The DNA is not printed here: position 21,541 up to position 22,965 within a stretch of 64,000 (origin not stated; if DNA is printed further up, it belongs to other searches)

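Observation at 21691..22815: MidA/NDUFAF7-family methyltransferase sits at the end of the NuoD-containing cluster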

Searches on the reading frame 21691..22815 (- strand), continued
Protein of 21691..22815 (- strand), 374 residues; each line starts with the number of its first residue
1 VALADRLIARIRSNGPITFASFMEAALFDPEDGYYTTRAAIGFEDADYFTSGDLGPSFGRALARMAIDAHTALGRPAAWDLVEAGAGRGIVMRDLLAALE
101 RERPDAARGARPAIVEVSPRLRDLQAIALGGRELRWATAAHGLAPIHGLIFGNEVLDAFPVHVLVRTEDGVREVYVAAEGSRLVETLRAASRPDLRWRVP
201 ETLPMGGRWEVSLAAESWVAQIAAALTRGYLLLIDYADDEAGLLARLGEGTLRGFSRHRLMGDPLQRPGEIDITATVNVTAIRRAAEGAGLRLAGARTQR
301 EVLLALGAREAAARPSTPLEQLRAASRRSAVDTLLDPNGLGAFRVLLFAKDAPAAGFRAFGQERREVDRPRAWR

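Call 30: find_related_loci(query=A1, collection=genome_contigs, flank=10000)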
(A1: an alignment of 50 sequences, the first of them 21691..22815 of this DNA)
Query A1 (374 aa) in genome_contigs; peptide patterns used: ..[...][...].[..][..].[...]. (x = any residue, [..] = any of these).
600 stretches matched a pattern (row limit reached: there are more); 600 encode a relative of the query (tblastn E <= 1e-3); the best 80 are kept; 80 distinct loci.
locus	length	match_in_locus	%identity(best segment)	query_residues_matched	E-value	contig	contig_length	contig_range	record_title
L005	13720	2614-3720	76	3-371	4e-174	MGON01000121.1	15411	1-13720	MAG: Chloroflexi bacterium RIFCSPLOWO2_02_FULL_71_16 rifcsplowo2_02_scaffold_6613, whole genome shotgun sequence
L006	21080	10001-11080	69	1-361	4e-161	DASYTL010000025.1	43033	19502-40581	MAG TPA_asm: Candidatus Limnocylindria bacterium isolate SMAG_U4566 k141_2515950, whole genome shotgun sequence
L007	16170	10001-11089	68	3-366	7e-160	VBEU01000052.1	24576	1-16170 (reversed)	MAG: Chloroflexi bacterium isolate CF_34 14_1009_02_40cm_scaffold_2582, whole genome shotgun sequence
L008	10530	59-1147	68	3-366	5e-159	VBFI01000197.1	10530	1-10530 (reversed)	MAG: Chloroflexi bacterium isolate CF_48 14_0929_02_20cm_scaffold_3595, whole genome shotgun sequence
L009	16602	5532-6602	69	3-361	2e-158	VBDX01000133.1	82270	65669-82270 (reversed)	MAG: Chloroflexi bacterium isolate CF_11 14_1009_13_30cm_scaffold_228, whole genome shotgun sequence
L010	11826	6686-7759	70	1-358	9e-156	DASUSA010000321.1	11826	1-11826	MAG TPA_asm: Candidatus Limnocylindria bacterium isolate SMAG_U1722 k141_1521062, whole genome shotgun sequence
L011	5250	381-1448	69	3-366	4e-157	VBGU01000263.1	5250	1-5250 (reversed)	MAG: Chloroflexi bacterium isolate CF_86 14_1009_16_30cm_scaffold_95177, whole genome shotgun sequence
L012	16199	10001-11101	68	3-371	1e-153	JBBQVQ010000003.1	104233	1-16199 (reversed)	MAG: Candidatus Limnocylindria bacterium isolate Co_metawrap_2004 Cmw_2004_k141_368656_length_104233_cov_19.1077, whole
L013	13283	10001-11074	64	3-362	2e-130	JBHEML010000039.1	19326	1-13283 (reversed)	MAG: Candidatus Limnocylindria bacterium isolate S3_bin.24.strict S3_NODE_39, whole genome shotgun sequence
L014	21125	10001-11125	41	7-373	2e-61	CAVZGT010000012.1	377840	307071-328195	MAG: uncultured Acidobacteriota bacterium isolate MFD05567.bin.2.150 genome assembly, contig: contig_3072, whole genome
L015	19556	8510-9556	36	17-350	7e-61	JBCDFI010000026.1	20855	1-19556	MAG: Cyanobacteria bacterium P01_H01_bin.105 k141_70000_length_20855_cov_74.1131, whole genome shotgun sequence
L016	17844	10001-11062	40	2-350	8e-60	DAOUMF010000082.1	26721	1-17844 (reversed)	MAG TPA_asm: Dehalococcoidia bacterium isolate W31_80 k127_585730, whole genome shotgun sequence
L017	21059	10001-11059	36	13-350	2e-58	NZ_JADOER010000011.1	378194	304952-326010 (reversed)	Leptothoe kymatousa TAU-MAC 1615 scaffold41_cov396, whole genome shotgun sequence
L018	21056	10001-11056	36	10-350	3e-58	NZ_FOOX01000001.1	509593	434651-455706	Desulfotruncus arcticus DSM 17038, whole genome shotgun sequence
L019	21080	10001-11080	39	5-357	3e-57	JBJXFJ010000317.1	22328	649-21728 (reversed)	MAG: Chloroflexota bacterium isolate F1F2.bin.482 k127_2478190, whole genome shotgun sequence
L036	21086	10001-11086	35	3-350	1e-54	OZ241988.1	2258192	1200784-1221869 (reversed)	MAG: Nitrospirales bacterium isolate a9a036fa-ce6a-47a6-b6ba-e810451c52c0 genome assembly, chromosome: 1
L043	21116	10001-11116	39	2-364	4e-53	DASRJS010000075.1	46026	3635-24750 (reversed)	MAG TPA_asm: Candidatus Polarisedimenticolia bacterium isolate SMAG_U10142 k141_3824893, whole genome shotgun sequence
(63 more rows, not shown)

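Call 46: search_protein_families(library=pfam, proteins=[L043:11300-12094:+, L043:11812-12783:+, L043:12784-13332:+, L043:13340-14563:+, L043:14560-15984:+, L043:15989-16648:+, L043:16486-17988:+, L043:17912-20704:+, L036:11240-11611:+, L036:12341-14092:+], max_evalue=0.001)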
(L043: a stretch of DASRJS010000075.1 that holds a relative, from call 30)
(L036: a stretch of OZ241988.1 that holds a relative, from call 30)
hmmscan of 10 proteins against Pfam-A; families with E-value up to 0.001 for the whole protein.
L043:11300-12094:+ (264 aa): 1 family
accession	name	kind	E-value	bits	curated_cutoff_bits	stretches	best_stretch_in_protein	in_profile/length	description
PF00507.24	Oxidored_q4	-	5.9e-31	107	23.3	1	166-263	3-99/99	NADH-ubiquinone/plastoquinone oxidoreductase, chain 3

L043:11812-12783:+ (323 aa): 1 family
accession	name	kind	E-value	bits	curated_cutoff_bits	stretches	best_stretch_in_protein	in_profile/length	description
PF01058.29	Oxidored_q6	-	9.8e-27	93.7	27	1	189-299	1-128/128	NADH ubiquinone oxidoreductase, 20 Kd subunit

L043:12784-13332:+ (182 aa): 1 family
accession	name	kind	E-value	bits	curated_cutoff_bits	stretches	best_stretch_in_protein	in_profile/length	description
PF00329.25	Complex1_30kDa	-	3.9e-38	131.2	22.5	1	31-148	2-121/124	Respiratory-chain NADH dehydrogenase, 30 Kd subunit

L043:13340-14563:+ (407 aa): 1 family
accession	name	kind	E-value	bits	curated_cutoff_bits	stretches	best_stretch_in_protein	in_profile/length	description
PF00346.24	Complex1_49kDa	-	7.7e-85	284.7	24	2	162-333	1-172/271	Respiratory-chain NADH dehydrogenase, 49 Kd subunit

L043:14560-15984:+ (474 aa): 1 family
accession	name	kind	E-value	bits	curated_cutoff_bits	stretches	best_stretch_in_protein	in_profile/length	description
PF00146.26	NADHdh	-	9.4e-99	331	27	1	61-466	5-298/298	NADH dehydrogenase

L043:15989-16648:+ (219 aa): 1 family
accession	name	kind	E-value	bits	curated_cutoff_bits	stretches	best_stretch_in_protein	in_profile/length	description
PF01257.25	2Fe-2S_thioredx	-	6.8e-07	29.7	24.8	1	125-183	2-60/145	Thioredoxin-like [2Fe-2S] ferredoxin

L043:16486-17988:+ (500 aa): 2 families
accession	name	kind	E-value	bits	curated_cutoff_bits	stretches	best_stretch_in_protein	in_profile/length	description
PF01512.22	Complex1_51K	-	2e-32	112.6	31.2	1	109-282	2-149/150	Nuo51 FMN-binding domain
PF10589.14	NADH_4Fe-4S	-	9.8e-20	70.7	23.5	1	394-478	1-85/85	NADH-ubiquinone oxidoreductase-F iron-sulfur binding region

L043:17912-20704:+ (930 aa): 28 families (the best 25 are shown)
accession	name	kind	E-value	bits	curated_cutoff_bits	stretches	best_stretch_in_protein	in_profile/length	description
PF07992.20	Pyr_redox_2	-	2.1e-28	100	26.1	1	284-585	2-291/291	Pyridine nucleotide-disulphide oxidoreductase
PF13510.11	Fer2_4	-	6.9e-20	71.3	22.8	1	86-161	3-81/82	2Fe-2S iron-sulfur cluster binding domain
PF14691.11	Fer4_20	-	3.6e-17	62.6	25.8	1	183-263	27-111/113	Dihydroprymidine dehydrogenase domain II, 4Fe-4S cluster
PF00037.32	Fer4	-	1.4e-13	50.5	21.1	2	802-823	2-23/24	4Fe-4S binding domain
PF00070.33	Pyr_redox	-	1.7e-11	44.9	22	1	418-492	1-79/82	Pyridine nucleotide-disulphide oxidoreductase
PF12838.12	Fer4_7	-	7e-11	42.9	27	1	776-822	2-52/52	4Fe-4S dicluster domain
PF12837.12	Fer4_6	-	3.4e-09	36.6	25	2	803-822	4-23/24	4Fe-4S binding domain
PF13187.11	Fer4_9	-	4.2e-09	36.7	27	1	776-822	2-51/52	4Fe-4S dicluster domain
PF01266.30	DAO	-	6.7e-09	36.2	27.9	1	284-319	1-44/353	FAD dependent oxidoreductase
PF13484.11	Fer4_16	-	1.4e-08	35.9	30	0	807-834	1-29/66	4Fe-4S double cluster binding domain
PF13450.12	NAD_binding_8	-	3.4e-08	34.1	21.9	1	287-321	1-35/68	NAD(P)-binding Rossmann-like domain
PF13738.12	Pyr_redox_3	-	3.5e-08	33.5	30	1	374-569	129-305/305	Pyridine nucleotide-disulphide oxidoreductase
PF13237.11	Fer4_10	-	8.6e-07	29.2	25.5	1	769-819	2-53/53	4Fe-4S dicluster domain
PF12831.13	FAD_oxidored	-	1.1e-06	28.6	27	1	285-322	2-39/416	FAD dependent oxidoreductase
PF12797.12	Fer4_2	-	2.2e-06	27.7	24.5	1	803-820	5-22/22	4Fe-4S binding domain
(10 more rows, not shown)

L036:11240-11611:+ (123 aa): 1 family
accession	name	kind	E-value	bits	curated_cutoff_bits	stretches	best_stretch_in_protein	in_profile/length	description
PF00507.24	Oxidored_q4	-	3e-37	127.2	23.3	1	25-122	2-99/99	NADH-ubiquinone/plastoquinone oxidoreductase, chain 3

L036:12341-14092:+ (583 aa): 3 families
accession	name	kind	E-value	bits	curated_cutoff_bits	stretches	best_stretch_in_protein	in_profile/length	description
PF00346.24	Complex1_49kDa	-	1.3e-120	402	24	1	313-583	1-271/271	Respiratory-chain NADH dehydrogenase, 49 Kd subunit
PF00329.25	Complex1_30kDa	-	1.2e-46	158.7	22.5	1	31-152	2-122/124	Respiratory-chain NADH dehydrogenase, 30 Kd subunit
PF00374.24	NiFeSe_Hases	-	1.3e-06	28.1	25.8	1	238-306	1-69/508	Nickel-dependent hydrogenase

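Call 49: search_solved_structures(query=A1, max_evalue=0.001, show_alignments=3)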
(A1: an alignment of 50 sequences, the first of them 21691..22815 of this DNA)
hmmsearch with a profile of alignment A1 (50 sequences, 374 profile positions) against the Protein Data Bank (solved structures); distinct sequences matched with E-value up to 0.001: 3.
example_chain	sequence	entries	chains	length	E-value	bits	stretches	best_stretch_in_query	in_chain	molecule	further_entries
4f3n_A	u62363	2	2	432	2.4e-92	312.9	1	3-369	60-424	Uncharacterized ACR, COG1565 superfamily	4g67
1zkd_A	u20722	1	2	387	2.3e-72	247.1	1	2-354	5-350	DUF185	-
5ztz_A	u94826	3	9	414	4.4e-62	213.3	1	5-360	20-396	Protein arginine methyltransferase NDUFAF7 homolog, mitochondrial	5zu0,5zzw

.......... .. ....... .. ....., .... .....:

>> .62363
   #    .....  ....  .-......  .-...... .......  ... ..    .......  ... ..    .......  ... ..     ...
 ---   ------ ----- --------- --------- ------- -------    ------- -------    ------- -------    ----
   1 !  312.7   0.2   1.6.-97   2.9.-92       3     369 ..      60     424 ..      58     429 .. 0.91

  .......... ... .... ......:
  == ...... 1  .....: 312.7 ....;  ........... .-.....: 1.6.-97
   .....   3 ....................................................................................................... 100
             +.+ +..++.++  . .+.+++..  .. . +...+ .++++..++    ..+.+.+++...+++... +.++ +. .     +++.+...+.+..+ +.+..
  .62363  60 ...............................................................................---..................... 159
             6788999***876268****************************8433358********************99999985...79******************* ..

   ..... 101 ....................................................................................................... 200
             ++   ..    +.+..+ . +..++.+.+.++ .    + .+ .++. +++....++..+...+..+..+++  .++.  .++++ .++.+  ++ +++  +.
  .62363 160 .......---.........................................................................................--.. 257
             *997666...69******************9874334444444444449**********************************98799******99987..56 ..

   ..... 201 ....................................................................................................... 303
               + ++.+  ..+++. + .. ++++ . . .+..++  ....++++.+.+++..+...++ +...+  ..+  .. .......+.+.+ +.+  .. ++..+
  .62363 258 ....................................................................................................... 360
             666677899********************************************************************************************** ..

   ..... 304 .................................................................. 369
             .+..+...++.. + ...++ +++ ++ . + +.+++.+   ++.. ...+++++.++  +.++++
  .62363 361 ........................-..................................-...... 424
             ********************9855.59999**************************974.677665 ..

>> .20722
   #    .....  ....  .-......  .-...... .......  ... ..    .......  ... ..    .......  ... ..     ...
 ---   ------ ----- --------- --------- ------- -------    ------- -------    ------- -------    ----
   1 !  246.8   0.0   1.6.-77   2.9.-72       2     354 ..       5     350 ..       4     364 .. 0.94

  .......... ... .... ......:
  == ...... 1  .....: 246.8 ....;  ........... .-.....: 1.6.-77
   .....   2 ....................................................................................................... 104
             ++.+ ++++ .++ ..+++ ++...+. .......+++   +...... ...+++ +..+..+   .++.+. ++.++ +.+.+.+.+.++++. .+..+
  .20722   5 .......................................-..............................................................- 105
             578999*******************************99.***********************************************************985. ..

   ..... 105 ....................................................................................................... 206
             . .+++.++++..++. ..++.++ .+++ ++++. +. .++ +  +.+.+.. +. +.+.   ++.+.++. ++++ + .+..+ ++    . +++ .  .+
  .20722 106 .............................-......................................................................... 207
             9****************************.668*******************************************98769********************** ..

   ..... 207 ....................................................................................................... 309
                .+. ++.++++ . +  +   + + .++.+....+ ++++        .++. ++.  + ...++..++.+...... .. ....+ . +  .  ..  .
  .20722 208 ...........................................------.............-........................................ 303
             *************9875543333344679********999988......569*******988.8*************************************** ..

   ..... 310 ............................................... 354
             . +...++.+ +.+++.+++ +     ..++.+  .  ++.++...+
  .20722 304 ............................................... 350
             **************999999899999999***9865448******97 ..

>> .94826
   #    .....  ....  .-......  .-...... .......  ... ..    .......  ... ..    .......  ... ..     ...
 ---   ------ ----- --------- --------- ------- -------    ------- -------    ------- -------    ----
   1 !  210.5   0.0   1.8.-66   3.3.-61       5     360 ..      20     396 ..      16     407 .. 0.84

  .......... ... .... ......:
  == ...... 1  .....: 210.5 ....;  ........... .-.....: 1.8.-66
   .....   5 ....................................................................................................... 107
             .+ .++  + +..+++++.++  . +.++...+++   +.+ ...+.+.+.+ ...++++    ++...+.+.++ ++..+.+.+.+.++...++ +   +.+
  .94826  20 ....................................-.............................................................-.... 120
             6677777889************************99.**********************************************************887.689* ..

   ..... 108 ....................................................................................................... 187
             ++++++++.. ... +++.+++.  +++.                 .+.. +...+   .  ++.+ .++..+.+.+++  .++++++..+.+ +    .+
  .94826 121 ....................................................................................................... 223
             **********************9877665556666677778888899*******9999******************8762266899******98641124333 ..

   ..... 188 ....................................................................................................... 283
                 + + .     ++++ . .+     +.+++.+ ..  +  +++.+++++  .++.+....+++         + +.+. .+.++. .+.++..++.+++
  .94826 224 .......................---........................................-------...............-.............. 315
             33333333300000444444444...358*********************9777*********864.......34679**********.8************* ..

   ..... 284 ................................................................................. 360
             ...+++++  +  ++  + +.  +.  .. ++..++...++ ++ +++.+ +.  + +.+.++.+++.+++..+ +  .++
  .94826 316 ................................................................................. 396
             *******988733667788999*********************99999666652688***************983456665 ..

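Call 69: predict_structure(alignment_id=A1)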
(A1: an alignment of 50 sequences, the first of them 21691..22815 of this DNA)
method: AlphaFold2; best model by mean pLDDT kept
length: 374 residues; sequences in the alignment: 50
mean_pLDDT: 94.0   pTM: 0.92
mean pLDDT of the five models: 94.0, 93.7, 93.4, 93.1, 93.2
residues with pLDDT >= 90: 327; 70-90: 34; 50-70: 2; < 50: 11
segments of 3 or more residues with pLDDT < 50: 364-374
pLDDT, mean of each block of 10 residues (from residue 1): 95 98 97 89 89 95 98 98 97 98 98 95 95 96 98 98 98 98 98 97 97 98 98 97 92 95 95 97 98 97 94 82 91 96 98 94 52 43
secondary structure, 60 per line:
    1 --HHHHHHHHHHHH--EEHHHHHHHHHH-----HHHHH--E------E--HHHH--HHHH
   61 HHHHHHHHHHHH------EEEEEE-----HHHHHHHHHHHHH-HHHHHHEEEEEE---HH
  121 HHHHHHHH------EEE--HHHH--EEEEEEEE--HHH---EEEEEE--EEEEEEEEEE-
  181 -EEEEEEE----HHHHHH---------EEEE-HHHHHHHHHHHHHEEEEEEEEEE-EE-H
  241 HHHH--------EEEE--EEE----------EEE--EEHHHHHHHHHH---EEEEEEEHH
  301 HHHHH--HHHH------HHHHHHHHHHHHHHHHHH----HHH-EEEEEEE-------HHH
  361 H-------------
elements in order: H3-14 H19-28 H34-38 H51-54 H57-72 E79-84 H90-102 H104-109 E110-115 H119-128 E135-137 H140-143 E146-153 E162-167 E170-179 E182-188 H193-198 E208-211 H213-225 E226-235 H240-244 E253-256 E259-261 E272-274 H279-288 E292-298 H299-305 H308-311 H318-335 E344-350 H358-361
